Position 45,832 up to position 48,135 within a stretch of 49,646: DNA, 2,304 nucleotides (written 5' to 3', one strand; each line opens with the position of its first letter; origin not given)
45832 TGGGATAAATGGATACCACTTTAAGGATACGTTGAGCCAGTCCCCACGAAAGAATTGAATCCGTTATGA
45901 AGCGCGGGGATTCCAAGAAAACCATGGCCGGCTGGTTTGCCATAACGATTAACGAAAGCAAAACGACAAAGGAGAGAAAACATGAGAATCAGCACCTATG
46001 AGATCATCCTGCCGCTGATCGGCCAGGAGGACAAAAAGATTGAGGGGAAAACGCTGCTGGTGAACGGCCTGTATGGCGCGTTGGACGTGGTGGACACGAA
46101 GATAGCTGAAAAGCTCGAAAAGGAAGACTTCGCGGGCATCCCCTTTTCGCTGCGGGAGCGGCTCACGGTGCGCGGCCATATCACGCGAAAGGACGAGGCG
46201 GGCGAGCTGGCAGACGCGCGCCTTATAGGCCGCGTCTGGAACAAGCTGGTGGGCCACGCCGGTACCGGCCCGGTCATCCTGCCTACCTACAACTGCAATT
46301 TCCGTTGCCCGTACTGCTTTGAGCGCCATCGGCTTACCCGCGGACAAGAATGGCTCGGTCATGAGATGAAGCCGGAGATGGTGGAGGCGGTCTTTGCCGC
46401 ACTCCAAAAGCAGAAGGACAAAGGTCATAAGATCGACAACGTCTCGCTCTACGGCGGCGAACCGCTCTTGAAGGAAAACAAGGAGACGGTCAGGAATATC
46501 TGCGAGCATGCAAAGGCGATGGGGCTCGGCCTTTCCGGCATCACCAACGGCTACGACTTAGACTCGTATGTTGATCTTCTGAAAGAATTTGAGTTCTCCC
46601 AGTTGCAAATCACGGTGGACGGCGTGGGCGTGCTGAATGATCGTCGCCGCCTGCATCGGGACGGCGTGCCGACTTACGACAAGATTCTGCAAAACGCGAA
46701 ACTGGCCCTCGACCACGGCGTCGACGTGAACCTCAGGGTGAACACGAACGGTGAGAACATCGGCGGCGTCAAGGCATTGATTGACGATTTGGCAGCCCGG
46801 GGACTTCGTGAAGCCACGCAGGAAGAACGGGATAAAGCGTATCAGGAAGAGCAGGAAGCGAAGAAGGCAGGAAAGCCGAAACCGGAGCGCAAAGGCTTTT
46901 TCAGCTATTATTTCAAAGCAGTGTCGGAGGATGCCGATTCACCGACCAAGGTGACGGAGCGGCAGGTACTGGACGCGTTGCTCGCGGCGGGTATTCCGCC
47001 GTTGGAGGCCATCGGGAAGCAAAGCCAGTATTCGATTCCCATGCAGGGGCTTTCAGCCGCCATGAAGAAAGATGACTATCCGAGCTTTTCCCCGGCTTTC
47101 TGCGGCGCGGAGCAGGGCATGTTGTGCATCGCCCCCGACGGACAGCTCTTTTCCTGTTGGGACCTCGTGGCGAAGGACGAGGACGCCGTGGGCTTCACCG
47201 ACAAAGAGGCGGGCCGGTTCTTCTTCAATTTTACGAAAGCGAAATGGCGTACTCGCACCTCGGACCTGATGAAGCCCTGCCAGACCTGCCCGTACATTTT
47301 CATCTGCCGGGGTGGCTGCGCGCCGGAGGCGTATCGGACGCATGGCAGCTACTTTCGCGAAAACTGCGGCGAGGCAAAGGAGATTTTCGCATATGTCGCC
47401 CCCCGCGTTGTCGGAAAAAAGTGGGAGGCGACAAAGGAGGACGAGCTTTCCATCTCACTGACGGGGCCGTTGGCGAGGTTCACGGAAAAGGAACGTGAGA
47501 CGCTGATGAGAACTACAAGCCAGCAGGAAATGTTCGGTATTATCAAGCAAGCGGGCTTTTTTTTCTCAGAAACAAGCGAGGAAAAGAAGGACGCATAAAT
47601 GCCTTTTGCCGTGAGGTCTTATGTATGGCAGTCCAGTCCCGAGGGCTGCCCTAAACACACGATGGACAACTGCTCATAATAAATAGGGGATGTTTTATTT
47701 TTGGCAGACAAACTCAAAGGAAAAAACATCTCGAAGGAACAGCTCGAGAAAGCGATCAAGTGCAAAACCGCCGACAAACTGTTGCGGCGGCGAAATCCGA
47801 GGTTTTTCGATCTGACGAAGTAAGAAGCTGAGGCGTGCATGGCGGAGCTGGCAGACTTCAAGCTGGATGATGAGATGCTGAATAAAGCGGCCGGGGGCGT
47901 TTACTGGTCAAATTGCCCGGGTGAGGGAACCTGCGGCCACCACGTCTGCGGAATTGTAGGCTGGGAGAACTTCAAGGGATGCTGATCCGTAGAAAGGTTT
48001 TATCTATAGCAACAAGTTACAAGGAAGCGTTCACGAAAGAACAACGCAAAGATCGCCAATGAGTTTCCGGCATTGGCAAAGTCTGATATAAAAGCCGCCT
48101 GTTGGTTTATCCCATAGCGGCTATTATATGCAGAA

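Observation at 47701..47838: In-frame TAA and probable compensating frameshifts split a longer Nif11-like leader from the intact short precursor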

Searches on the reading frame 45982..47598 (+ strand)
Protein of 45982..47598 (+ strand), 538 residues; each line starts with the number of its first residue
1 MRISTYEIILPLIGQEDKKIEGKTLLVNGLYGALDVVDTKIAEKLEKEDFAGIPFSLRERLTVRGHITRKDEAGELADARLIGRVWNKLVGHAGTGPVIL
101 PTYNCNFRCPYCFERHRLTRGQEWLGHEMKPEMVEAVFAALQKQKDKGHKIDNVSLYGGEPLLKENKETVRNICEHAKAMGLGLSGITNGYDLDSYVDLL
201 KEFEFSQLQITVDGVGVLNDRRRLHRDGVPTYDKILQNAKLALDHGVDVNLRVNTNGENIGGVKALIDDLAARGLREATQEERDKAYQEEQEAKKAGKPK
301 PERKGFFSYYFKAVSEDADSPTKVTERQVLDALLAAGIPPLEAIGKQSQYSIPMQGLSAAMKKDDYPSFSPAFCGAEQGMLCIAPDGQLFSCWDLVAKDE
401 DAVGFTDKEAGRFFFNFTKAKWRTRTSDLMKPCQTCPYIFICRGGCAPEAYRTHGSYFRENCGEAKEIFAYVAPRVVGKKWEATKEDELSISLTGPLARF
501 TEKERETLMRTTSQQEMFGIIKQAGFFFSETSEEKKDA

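Call 9: search_protein_families(library=ncbifam, proteins=[window:45982-47598:+], max_evalue=10)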
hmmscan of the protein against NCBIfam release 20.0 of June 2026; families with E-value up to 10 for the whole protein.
window:45982-47598:+ (538 aa): 77 families (the best 25 are shown)
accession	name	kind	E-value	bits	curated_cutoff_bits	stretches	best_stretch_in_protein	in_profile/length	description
NF038107.1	rSAM_NF038107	equivalog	5.5e-37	127.6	600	2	1-277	1-270/444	Cys-every-fifth radical SAM/SPASM peptide maturase CefB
TIGR04463.1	rSAM_vs_C_rich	equivalog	2.7e-30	105.5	525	2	95-277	82-263/438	TIGR04463 family radical SAM/SPASM RiPP maturase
TIGR04334.1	rSAM_Clo7bot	equivalog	8.3e-30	103.8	600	2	91-278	86-270/440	radical SAM/SPASM domain Clo7bot peptide maturase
NF047865.1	rSAM_PapB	equivalog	3.3e-24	85.7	340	2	102-290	10-195/330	PapB family radical SAM/SPASM ranthipeptide maturase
NF041298.1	rSAM_mat_DynA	equivalog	1.8e-22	79.8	450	2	98-272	4-176/356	dynobactin maturation radical SAM/SPASM protein DynA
NF052473.1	rSAM_FlmE_OhkG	exception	2.7e-22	79.1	500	2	59-275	61-281/481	FlmE/OhkG family radical SAM/SPASM peptide maturase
TIGR03942.1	sulfatase_rSAM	equivalog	1.2e-20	73.9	349.45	2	103-266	9-172/363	anaerobic sulfatase maturase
TIGR04280.1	geopep_mat_rSAM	hypoth_equivalog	4.8e-20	71.9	400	2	21-276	16-263/428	geopeptide radical SAM maturase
TIGR04064.1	rSAM_nif11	equivalog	1.5e-16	60.2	518.7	2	101-243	84-225/459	nif11-like peptide radical SAM maturase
NF041707.1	rSAM_YhhB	equivalog_domain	5e-16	58.6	445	2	104-245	11-155/369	cyclophane-forming radical SAM/SPASM peptide maturase YhhB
TIGR03906.1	quino_hemo_SAM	equivalog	7.5e-16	57.8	453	2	102-243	101-242/467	quinohemoprotein amine dehydrogenase maturation protein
NF038283.1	viperin_w_prok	equivalog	2e-15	56.7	180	1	103-255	10-160/281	viperin family antiviral radical SAM protein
TIGR03974.1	rSAM_six_Cys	equivalog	5.6e-15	55.1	425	2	103-239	105-241/451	thioether cross-link-forming SCIFF peptide maturase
TIGR04085.1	rSAM_more_4Fe4S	domain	1.6e-13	50.9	27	1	374-459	1-87/93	SPASM domain-containing protein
NF040492.1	not_ScfB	exception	8.8e-13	47.9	855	2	103-242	103-242/450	ScfB-related radical SAM/SPASM orphan maturase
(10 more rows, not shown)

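Call 10: search_protein_families(library=pfam, proteins=[window:45982-47598:+], max_evalue=10)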
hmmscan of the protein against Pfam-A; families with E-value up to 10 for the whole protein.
window:45982-47598:+ (538 aa): 3 families
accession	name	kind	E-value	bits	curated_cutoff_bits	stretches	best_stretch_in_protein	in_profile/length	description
PF04055.27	Radical_SAM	-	4.5e-21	76.2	29.5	1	100-270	2-166/166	Radical SAM superfamily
PF13353.11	Fer4_12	-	5.1e-09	37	22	1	103-215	13-116/137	4Fe-4S single cluster domain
PF02424.20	ApbE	-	0.24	11.3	25.6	1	168-214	117-158/266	ApbE family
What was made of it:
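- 45982..47598 (+): Intact radical SAM/SPASM peptide maturase (538 aa), the presumed modifier of these precursors. Pfam Radical_SAM, the SPASM domain TIGR04085 and partial CefB-like matches (calls 9, 10).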

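Call 49: find_encoding_contigs(protein=window:45982-47598:+, flank=3000, max_places=10)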
Protein window:45982-47598:+ (538 aa): no gene with exactly this product is on record in the collection.

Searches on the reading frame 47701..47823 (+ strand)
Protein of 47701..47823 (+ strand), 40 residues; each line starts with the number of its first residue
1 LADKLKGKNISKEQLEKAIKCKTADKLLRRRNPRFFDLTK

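Call 9: search_protein_families(library=ncbifam, proteins=[window:47701-47820:+], max_evalue=10)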
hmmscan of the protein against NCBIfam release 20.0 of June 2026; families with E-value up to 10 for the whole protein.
seq(40 aa): 0 families

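Call 10: search_protein_families(library=pfam, proteins=[window:47701-47820:+], max_evalue=10)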
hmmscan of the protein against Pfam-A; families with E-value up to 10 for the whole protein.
seq(40 aa): 0 families

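Call 48: find_encoding_contigs(protein=window:47701-47823:+, flank=10000, max_places=10)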
Protein window:47701-47823:+ (40 aa): no gene with exactly this product is on record in the collection.
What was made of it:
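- Tried and rejected: Look-ups of the 40-aa upstream ORF and of the maturase found nothing on record (calls 48, 49).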

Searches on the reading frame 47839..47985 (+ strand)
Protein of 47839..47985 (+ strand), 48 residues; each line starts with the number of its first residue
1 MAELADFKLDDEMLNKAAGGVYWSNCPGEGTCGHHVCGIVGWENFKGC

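Call 9: search_protein_families(library=ncbifam, proteins=[window:47839-47985:+], max_evalue=10)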
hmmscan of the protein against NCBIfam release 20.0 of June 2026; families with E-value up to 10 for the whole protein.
window:47839-47985:+ (48 aa): 0 families

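Call 10: search_protein_families(library=pfam, proteins=[window:47839-47985:+], max_evalue=10)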
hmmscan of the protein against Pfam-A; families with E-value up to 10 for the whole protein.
window:47839-47985:+ (48 aa): 1 family
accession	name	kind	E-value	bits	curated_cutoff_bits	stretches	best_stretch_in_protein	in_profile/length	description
PF16884.10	ADH_N_2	-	0.17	12.3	31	1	4-44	57-96/108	N-terminal domain of oxidoreductase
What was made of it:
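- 47839..47985 (+): Residual 48-codon ORF. It comprises a 20-aa leader end (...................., with GG at 47893-98) and a 28-aa core. It carries E54K (47860-62) and C68Y (47902-04, loss of the invariant first core Cys). A weak GAGG ribosome-binding site lies 5 nt upstream; it is inherited from the coding sequence rather than newly evolved. It has no family hit on its own (calls 9, 10).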

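Call 14: find_encoding_contigs(protein=window:47839-47985:+, flank=10000, max_places=10)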
Protein window:47839-47985:+ (48 aa): 2 contigs read that carry it; 2 places shown.
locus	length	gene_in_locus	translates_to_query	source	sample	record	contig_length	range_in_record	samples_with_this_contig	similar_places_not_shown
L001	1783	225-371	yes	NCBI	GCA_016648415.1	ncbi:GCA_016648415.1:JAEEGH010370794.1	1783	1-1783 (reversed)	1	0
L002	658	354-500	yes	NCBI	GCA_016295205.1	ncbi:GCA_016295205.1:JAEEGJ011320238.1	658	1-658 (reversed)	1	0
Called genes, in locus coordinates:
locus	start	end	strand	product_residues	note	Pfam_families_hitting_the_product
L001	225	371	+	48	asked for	-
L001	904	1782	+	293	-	?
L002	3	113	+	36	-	?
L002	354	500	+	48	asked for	-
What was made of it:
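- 47839..47985 (+): Gene callers predict it as a gene on L001 and L002 (call 14).
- The ORF is open, and gene callers predict it in two other assemblies (call 14).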
